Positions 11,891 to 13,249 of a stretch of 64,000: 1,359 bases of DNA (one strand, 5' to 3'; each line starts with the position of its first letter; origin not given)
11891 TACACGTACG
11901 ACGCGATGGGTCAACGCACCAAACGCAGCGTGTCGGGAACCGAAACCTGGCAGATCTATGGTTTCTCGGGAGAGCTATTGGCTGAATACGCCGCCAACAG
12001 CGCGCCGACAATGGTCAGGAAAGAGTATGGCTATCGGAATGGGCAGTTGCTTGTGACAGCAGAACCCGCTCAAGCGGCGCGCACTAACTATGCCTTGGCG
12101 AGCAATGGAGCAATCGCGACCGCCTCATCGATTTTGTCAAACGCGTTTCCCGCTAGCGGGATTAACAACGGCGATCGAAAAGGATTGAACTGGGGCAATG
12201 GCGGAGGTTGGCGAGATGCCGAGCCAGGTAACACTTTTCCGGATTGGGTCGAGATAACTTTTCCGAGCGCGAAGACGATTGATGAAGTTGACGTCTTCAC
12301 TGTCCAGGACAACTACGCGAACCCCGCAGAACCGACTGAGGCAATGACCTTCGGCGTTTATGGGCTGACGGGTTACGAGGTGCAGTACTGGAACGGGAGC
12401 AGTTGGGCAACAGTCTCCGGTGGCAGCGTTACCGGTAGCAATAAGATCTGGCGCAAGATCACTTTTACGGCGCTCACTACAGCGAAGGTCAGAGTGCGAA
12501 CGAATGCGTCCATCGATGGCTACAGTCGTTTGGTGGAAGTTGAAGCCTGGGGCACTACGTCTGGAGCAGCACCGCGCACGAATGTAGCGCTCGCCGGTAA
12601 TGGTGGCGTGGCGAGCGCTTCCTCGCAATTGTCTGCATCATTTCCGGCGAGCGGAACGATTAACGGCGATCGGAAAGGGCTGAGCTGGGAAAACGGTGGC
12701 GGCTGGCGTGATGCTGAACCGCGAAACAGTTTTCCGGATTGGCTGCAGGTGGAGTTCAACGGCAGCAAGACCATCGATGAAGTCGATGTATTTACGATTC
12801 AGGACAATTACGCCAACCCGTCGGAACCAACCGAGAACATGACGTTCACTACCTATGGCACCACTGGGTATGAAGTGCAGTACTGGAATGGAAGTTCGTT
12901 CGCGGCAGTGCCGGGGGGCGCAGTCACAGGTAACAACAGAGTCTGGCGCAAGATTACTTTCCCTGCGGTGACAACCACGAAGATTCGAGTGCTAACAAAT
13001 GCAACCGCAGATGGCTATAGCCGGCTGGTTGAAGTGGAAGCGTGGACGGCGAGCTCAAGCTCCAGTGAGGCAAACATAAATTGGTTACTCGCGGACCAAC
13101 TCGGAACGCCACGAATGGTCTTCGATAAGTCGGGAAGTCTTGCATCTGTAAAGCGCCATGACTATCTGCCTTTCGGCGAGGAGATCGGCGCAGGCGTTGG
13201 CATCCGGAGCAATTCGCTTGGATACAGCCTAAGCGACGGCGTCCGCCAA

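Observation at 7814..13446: Sec-secreted RHS shell carrying two tandem discoidin (F5/8 type C) domains inserted between the YD-repeat shell and the RHS core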

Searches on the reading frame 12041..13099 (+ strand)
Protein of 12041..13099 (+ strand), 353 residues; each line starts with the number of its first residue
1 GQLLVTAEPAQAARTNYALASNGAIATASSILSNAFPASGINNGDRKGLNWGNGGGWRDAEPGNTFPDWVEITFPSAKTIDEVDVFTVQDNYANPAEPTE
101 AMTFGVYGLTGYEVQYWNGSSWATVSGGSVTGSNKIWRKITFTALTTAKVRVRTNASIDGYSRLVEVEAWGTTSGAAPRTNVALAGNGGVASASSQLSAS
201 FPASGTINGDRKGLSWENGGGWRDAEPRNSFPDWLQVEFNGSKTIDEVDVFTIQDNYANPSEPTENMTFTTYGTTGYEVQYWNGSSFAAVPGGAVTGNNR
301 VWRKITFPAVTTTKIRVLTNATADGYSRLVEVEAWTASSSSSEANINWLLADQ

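Call 9: search_protein_families(library=pfam, proteins=[window:12041-13099:+], max_evalue=0.1)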
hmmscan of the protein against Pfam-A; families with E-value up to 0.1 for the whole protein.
window:12041-13099:+ (353 aa): 2 families
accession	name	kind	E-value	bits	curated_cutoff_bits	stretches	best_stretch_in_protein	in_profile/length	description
PF22633.2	F5_F8_type_C_2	-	2.7e-14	54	27.8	2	56-152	11-91/91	NedA-like, galactose-binding domain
PF00754.31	F5_F8_type_C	-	1.8e-13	51.1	28.2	2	191-331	2-126/127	F5/8 type C domain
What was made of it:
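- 12575..13045 (+): Discoidin (F5/8 type C) domain 2, aa 1588-1744, second module in the slot. Pfam (call 9).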

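Call 33: search_solved_structures(query=window:12074-13048:+, max_evalue=0.01)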
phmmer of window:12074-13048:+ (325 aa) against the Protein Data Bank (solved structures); distinct sequences matched with E-value up to 0.01: 0.

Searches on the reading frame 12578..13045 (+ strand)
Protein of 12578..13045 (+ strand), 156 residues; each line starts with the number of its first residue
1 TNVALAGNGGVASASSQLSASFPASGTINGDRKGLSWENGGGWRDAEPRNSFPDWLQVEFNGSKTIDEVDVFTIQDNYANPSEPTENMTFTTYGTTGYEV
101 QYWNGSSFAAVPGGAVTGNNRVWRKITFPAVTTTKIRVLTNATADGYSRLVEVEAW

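Call 80: find_homologous_proteins(query=window:12578-13045:+, max_evalue=0.00001)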
Query window:12578-13045:+ (156 aa): 284 proteins with E <= 0.00001 among 324 candidates; the best 120 are listed.
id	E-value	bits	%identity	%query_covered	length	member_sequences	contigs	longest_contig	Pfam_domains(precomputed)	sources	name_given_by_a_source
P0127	5.3e-96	337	60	100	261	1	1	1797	PF00754.32,PF22633.4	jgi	jgi:hypothetical protein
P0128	2.8e-91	321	66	100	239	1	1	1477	PF00754.32,PF22633.4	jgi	jgi:hypothetical protein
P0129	2.1e-89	315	59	99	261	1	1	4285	PF00754.32,PF22633.4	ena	-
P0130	1.1e-88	313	62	86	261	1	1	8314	PF00754.32,PF22633.4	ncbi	ncbi:MAG TPA: discoidin domain-containing protein, partial [Pyrinomonadaceae bacterium]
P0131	2.0e-84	299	62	95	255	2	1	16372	PF00754.32,PF22633.4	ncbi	ncbi:MAG TPA: hypothetical protein VF659_11195, partial [Pyrinomonadaceae bacterium]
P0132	1.9e-83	296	57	99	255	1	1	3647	PF00754.32,PF22633.4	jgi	jgi:hypothetical protein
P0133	4.8e-82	291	59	99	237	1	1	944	PF00754.32,PF22633.4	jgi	jgi:hypothetical protein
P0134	4.7e-80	285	56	99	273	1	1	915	PF00754.32,PF22633.4,PF24135.2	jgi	jgi:hypothetical protein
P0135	9.3e-79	281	69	100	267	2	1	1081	PF00754.32,PF22633.4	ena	-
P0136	9.4e-77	274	48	99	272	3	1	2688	PF00754.32,PF22633.4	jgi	-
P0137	1.1e-76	274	58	83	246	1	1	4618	PF00754.32,PF22633.4,PF24135.2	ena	-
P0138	2.2e-76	273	61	93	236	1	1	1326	PF00754.32,PF22633.4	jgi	jgi:hypothetical protein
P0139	2.3e-76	273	60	99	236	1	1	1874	PF00754.32,PF22633.4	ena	-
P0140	2.1e-73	263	48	100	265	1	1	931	PF00754.32,PF22633.4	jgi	jgi:hypothetical protein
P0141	5.8e-72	259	55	100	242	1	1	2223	PF00754.32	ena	-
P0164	9.9e-58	212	64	99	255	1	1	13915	PF00754.32,PF22633.4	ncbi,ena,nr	ncbi:MAG TPA: discoidin domain-containing protein [Pyrinomonadaceae bacterium]|nr:discoidin domain-c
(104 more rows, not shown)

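Call 82: find_encoding_contigs(protein=P0164, flank=10000, max_places=2)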
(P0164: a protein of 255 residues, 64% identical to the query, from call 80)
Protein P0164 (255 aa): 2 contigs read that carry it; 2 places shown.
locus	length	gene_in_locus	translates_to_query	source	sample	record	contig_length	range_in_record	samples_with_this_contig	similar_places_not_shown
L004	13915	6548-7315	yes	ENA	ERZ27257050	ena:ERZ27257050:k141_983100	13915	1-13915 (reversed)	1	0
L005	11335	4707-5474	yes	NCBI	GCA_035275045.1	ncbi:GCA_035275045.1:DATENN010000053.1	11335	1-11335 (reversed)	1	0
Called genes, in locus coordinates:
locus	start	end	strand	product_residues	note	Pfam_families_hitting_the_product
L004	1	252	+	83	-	?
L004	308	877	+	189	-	-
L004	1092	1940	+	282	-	PF00753:Lactamase_B, PF13483:Lactamase_B_3, PF12706:Lactamase_B_2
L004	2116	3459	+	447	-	PF25023:TEN_YD-shell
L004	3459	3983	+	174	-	-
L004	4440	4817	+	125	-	-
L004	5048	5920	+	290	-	-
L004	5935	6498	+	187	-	-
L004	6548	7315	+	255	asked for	PF00754:F5_F8_type_C, PF22633:F5_F8_type_C_2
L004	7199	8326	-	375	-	PF00070:Pyr_redox (faint), PF07992:Pyr_redox_2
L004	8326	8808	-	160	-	PF00582:Usp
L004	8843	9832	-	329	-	PF00582:Usp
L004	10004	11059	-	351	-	PF08240:ADH_N, PF16912:Glu_dehyd_C (weak), PF00107:ADH_zinc_N, PF13602:ADH_zinc_N_2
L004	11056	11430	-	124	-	PF01258:zf-dskA_traR (weak)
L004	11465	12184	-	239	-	PF01988:VIT1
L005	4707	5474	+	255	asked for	PF00754:F5_F8_type_C, PF22633:F5_F8_type_C_2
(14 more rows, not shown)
